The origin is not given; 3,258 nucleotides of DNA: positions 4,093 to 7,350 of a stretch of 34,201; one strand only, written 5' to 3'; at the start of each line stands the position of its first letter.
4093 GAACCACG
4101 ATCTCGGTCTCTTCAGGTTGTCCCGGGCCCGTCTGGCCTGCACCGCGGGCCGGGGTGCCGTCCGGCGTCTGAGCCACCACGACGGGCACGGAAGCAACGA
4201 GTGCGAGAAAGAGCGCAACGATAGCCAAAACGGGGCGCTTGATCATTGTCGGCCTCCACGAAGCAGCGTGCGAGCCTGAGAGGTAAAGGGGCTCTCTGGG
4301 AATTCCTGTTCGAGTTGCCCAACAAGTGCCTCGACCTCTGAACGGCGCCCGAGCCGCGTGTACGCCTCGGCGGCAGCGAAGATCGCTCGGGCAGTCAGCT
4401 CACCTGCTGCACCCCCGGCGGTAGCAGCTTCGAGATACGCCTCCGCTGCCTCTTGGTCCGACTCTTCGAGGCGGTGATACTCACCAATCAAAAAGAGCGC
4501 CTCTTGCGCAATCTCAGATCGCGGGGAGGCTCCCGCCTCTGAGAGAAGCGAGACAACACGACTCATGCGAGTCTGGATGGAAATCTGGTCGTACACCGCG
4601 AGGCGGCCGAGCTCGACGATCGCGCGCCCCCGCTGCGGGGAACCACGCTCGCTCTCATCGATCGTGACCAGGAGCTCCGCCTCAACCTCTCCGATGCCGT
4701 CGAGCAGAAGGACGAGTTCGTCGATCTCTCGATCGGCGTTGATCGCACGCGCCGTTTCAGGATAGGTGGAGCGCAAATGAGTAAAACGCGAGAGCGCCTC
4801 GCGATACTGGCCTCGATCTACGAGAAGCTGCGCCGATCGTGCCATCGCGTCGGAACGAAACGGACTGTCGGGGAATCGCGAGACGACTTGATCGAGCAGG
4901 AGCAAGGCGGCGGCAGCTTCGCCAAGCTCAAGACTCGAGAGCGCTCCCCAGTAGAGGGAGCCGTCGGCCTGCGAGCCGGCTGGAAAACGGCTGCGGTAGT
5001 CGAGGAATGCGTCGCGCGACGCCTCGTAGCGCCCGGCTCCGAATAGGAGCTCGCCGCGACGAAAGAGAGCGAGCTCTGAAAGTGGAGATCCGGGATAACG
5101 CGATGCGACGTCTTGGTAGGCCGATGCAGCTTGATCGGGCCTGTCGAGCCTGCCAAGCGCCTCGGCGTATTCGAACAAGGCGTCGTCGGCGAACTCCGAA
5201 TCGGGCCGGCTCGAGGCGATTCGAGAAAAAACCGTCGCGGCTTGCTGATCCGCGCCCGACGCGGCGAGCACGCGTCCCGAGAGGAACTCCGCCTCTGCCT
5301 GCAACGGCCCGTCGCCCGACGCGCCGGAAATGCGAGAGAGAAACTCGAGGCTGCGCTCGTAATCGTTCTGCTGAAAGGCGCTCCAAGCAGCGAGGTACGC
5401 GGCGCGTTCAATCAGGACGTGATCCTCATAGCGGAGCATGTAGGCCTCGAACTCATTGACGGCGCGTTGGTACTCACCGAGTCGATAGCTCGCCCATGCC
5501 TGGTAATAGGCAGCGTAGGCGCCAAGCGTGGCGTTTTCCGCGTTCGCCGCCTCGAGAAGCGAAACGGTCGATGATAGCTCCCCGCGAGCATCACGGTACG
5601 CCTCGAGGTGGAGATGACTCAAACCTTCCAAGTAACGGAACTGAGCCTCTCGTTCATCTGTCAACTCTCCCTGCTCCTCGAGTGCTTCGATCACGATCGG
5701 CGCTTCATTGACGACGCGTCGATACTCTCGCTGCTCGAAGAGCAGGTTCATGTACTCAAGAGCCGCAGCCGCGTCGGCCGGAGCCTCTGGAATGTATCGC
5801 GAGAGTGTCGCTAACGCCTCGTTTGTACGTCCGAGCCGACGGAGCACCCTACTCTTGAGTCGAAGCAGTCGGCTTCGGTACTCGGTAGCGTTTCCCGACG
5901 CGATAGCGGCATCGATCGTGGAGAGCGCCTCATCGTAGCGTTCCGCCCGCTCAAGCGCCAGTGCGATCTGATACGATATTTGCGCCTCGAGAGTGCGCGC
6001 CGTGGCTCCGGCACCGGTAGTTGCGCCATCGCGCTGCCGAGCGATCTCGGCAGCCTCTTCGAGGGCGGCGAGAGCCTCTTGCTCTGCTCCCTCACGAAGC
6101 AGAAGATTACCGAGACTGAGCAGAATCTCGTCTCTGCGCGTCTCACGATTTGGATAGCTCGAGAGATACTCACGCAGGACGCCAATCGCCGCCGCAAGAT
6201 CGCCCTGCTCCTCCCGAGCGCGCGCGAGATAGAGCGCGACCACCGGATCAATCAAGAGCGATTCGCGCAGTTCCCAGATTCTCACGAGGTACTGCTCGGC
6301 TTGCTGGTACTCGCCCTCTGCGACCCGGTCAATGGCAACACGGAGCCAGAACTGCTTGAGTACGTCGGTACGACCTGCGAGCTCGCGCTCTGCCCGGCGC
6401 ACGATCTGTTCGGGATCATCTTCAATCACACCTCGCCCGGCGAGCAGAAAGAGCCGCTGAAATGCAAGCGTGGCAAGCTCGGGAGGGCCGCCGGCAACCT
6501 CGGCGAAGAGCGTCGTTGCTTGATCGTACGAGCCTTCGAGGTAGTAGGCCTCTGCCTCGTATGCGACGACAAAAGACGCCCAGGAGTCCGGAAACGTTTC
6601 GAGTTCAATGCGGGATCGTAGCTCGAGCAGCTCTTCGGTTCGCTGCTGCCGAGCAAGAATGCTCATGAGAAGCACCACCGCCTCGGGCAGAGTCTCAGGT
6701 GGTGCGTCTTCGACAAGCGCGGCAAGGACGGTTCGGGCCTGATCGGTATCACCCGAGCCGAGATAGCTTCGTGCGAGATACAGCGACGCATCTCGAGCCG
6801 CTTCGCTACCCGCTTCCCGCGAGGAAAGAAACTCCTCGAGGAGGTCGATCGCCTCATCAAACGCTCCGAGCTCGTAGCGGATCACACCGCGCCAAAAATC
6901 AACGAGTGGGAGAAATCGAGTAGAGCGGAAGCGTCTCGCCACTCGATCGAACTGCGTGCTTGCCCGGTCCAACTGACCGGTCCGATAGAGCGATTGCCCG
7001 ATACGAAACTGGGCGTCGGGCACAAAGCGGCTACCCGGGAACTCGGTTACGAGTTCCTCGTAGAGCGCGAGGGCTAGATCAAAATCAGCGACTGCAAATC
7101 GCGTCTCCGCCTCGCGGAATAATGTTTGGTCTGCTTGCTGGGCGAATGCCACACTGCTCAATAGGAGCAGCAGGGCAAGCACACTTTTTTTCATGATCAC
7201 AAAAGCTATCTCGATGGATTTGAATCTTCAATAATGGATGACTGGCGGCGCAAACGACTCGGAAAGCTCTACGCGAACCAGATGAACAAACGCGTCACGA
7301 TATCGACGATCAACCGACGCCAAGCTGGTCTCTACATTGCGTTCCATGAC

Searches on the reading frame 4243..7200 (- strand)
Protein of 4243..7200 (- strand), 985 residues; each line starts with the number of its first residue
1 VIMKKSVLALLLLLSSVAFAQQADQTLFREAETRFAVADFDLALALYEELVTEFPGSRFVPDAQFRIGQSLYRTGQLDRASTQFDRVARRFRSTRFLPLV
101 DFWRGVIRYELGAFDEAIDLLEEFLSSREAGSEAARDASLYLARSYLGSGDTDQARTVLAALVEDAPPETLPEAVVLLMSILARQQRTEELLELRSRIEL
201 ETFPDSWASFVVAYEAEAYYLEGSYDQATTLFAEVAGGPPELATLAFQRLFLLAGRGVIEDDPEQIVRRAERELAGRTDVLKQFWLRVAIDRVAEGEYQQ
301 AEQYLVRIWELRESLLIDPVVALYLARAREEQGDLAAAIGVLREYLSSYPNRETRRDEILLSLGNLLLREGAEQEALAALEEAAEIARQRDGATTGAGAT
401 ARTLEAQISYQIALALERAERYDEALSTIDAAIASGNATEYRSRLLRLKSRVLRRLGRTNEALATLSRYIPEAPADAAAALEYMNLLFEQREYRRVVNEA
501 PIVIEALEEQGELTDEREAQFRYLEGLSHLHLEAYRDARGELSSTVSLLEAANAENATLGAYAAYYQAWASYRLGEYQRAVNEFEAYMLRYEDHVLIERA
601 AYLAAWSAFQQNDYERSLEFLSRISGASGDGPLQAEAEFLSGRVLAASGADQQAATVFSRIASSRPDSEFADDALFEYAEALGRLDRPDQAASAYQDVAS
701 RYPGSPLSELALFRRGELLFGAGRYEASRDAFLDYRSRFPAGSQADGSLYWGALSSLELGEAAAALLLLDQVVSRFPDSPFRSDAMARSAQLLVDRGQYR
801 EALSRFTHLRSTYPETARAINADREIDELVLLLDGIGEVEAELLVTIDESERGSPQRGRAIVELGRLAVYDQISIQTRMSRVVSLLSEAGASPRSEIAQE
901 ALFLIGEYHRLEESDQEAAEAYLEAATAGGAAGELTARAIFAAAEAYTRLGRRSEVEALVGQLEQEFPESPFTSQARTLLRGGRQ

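Call 8: search_protein_families(library=pfam, proteins=[window:4243-7200:-], max_evalue=0.001)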
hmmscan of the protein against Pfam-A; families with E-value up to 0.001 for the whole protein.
window:4243-7200:- (985 aa): 16 families
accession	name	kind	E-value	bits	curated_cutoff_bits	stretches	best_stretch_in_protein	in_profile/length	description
PF13174.12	TPR_6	-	1.9e-45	150.8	26.3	2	673-705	1-33/33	Tetratricopeptide repeat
PF14559.12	TPR_19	-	1.1e-33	115.8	25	4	110-168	3-57/68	Tetratricopeptide repeat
PF13432.12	TPR_16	-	2.4e-33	114.6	32.7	5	66-125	2-58/65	Tetratricopeptide repeat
PF13428.12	TPR_14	-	1.2e-29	100.2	23.5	0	321-352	3-34/44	Tetratricopeptide repeat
PF07719.23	TPR_2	-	1.4e-25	87.7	27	0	61-89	1-29/34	Tetratricopeptide repeat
PF13525.12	YfiO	-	8.1e-18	65.4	25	1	563-685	7-140/203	Outer membrane lipoprotein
PF13424.12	TPR_12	-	1.1e-17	64.4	30.1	1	406-468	3-70/77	Tetratricopeptide repeat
PF09976.15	TPR_21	-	6.1e-15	55.9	25.5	0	315-384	72-140/193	Tetratricopeptide repeat-like domain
PF12895.13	ANAPC3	-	4.9e-14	52.8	27.2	0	561-622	23-80/82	Anaphase-promoting complex, cyclosome, subunit 3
PF25058.1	ARM_TT21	-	4.2e-11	43.5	27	1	363-481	13-132/155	Tetratricopeptide repeat protein 21 ARM repeat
PF13181.12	TPR_8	-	4.2e-09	36.3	25.7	0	358-389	2-33/34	Tetratricopeptide repeat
PF20308.4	TPR-S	-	3.2e-08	34.5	27.6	0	113-182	1-61/102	Tetratricopeptide Repeats-Sensor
PF25062.1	ARM_TT21_N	-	2.2e-07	31.3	40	0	511-704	19-200/222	Tetratricopeptide repeat protein 21 N-terminal ARM repeat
PF25064.1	ARM_TT21_5th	-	4.5e-05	24.2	27.8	0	31-135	8-109/117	TT21 fifth ARM repeats domain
PF00515.34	TPR_1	-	0.00025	21.2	27.8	0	359-387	3-31/34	Tetratricopeptide repeat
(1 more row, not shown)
